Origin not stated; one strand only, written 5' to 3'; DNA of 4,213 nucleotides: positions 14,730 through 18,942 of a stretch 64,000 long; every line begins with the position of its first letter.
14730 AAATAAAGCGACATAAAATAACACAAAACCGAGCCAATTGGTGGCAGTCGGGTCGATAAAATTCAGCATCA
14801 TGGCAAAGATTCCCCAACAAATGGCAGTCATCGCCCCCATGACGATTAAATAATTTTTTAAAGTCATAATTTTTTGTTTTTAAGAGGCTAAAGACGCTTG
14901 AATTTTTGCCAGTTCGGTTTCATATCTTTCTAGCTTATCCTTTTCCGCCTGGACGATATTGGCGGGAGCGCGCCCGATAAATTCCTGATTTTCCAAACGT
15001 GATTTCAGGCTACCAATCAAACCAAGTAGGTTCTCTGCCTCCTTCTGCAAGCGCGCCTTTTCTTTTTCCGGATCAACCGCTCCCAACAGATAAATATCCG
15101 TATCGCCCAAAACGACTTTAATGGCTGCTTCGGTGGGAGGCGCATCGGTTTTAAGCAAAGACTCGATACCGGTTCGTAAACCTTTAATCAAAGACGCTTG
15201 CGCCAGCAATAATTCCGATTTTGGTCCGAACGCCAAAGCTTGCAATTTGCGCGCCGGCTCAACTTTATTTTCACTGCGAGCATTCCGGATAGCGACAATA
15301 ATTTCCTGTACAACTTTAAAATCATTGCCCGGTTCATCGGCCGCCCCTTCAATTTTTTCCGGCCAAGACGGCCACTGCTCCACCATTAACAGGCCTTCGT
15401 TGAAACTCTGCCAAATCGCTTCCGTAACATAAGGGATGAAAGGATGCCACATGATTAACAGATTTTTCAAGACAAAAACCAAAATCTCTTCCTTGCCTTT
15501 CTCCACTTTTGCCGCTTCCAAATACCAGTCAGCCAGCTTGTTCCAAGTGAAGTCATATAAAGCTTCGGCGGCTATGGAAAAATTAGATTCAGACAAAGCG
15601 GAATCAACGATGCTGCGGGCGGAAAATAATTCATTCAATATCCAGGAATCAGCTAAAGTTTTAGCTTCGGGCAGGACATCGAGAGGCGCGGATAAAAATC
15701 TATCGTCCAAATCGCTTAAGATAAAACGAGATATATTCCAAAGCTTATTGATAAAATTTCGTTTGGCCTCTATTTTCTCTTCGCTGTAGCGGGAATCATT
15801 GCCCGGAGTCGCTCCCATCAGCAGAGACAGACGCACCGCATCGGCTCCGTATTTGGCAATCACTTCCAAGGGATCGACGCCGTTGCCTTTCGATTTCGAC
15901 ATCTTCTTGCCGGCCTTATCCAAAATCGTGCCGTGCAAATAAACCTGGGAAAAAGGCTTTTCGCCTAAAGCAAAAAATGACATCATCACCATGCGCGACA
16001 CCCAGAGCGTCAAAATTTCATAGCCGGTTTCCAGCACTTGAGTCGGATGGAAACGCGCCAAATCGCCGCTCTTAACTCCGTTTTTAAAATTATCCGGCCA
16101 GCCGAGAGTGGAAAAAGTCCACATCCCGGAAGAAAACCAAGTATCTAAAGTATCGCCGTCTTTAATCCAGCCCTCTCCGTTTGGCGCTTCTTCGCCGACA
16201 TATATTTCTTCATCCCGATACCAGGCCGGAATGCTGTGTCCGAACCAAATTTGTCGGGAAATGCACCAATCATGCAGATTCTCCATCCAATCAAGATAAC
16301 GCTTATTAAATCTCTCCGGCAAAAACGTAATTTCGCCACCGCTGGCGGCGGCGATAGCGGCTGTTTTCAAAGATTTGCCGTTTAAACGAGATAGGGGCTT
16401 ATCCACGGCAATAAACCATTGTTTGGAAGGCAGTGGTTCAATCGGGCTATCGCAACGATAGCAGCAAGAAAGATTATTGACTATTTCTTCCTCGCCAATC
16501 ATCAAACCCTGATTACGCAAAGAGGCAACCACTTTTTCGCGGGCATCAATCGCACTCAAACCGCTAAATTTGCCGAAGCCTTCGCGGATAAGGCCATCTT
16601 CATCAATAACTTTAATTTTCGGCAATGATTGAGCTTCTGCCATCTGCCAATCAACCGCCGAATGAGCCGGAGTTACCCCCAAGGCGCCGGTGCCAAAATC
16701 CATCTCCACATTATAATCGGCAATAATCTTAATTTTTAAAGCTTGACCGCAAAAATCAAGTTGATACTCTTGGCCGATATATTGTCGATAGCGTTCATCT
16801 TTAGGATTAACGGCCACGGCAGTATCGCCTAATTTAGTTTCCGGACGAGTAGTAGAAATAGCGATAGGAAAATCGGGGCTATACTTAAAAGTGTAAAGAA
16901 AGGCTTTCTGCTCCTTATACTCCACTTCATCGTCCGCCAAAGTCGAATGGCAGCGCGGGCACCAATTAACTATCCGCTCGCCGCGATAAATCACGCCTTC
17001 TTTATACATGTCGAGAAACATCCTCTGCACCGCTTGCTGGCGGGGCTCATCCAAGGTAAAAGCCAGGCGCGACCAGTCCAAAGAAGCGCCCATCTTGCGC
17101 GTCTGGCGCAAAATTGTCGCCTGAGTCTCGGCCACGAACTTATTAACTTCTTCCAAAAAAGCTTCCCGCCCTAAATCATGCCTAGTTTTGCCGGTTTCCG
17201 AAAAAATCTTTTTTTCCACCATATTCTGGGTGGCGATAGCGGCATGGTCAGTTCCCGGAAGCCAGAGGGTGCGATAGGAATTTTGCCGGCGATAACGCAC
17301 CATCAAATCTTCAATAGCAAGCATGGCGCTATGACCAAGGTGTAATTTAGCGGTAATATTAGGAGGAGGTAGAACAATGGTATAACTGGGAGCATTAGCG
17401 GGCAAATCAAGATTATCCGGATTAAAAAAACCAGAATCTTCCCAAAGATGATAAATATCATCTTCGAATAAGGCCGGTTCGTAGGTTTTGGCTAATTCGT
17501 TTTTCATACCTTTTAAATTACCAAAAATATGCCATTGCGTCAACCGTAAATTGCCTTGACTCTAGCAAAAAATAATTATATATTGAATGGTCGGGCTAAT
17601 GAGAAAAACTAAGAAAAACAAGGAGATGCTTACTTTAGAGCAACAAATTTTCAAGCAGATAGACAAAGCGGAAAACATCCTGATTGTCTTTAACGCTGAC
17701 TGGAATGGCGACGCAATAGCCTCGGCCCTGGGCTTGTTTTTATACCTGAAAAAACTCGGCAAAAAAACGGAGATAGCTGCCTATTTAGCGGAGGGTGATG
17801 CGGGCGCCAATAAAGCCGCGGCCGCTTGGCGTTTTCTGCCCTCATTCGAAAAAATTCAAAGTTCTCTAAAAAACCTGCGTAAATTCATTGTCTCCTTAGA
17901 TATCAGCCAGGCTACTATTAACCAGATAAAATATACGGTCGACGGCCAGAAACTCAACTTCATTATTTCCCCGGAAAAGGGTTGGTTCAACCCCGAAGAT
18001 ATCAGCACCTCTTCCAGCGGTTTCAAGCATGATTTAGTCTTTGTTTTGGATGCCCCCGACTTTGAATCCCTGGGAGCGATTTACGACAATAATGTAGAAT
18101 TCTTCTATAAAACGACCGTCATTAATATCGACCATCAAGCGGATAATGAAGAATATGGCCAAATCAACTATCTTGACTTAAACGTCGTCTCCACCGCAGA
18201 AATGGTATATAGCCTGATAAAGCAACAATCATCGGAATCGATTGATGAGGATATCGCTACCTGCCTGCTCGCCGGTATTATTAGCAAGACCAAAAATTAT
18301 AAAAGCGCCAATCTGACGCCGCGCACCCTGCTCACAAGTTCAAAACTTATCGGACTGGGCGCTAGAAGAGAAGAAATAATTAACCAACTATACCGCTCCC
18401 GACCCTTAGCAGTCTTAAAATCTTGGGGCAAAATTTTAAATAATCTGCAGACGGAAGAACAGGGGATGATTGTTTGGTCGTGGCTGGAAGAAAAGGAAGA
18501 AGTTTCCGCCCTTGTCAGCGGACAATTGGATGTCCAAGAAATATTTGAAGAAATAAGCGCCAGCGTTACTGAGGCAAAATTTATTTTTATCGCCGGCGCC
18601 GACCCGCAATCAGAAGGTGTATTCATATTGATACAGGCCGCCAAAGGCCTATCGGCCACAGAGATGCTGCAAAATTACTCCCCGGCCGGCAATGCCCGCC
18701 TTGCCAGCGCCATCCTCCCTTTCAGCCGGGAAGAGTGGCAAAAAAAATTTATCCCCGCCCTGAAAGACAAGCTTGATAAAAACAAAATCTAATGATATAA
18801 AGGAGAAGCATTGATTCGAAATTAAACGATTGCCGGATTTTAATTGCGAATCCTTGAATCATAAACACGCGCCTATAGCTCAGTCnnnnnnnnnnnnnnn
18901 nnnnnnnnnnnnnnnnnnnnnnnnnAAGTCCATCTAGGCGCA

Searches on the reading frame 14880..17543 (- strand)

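Call 13: search_protein_families(library=pfam, proteins=[window:14880-17543:-], max_evalue=0.00001)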
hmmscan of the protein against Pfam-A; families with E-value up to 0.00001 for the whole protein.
window:14880-17543:- (887 aa): 4 families
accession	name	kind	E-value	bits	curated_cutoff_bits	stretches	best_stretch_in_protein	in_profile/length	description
PF00133.28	tRNA-synt_1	-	4.4e-118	395.1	22.7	2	30-450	2-257/414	tRNA synthetases class I (I, L, M and V)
PF08264.19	Anticodon_1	-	2.1e-31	109.2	25.1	1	632-768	1-145/148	Anticodon-binding domain of tRNA ligase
PF09334.17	tRNA-synt_1g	-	1.5e-23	83.6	20.1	2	61-208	8-136/391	tRNA synthetases class I (M)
PF10458.14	Val_tRNA-synt_C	-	6.5e-13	49.2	25.9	1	826-886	3-63/66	Valyl tRNA synthetase tRNA binding arm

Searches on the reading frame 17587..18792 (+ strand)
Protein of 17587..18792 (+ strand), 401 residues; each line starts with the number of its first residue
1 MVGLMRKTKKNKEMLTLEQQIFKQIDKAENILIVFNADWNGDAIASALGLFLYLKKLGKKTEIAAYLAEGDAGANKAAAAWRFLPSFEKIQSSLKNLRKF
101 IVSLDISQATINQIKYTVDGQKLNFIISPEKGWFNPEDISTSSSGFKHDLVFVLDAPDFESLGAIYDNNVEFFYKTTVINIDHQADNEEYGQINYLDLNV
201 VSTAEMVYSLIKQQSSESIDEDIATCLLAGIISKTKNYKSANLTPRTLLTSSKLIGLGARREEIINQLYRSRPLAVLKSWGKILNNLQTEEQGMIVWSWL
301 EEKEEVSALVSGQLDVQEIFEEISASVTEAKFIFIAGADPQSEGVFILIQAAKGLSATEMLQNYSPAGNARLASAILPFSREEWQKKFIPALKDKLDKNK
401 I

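Call 13: search_protein_families(library=pfam, proteins=[window:17587-18792:+], max_evalue=0.00001)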
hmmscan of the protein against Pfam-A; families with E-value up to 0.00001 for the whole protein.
window:17587-18792:+ (401 aa): 1 family
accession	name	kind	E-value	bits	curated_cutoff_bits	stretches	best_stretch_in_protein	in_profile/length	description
PF01368.27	DHH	-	2.6e-14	54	28.1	1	30-231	1-125/125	DHH family, N-terminal domain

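Call 65: search_protein_families(library=ncbifam, proteins=[window:17587-18792:+], max_evalue=0.001)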
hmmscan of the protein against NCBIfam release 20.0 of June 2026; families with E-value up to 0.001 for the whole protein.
window:17587-18792:+ (401 aa): 1 family
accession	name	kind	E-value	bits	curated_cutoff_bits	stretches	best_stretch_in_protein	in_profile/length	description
NF053633.1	OlncasPapPhNrnA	equivalog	1.1e-10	41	350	1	176-302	105-230/317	bifunctional oligoribonuclease/PAP phosphatase NrnA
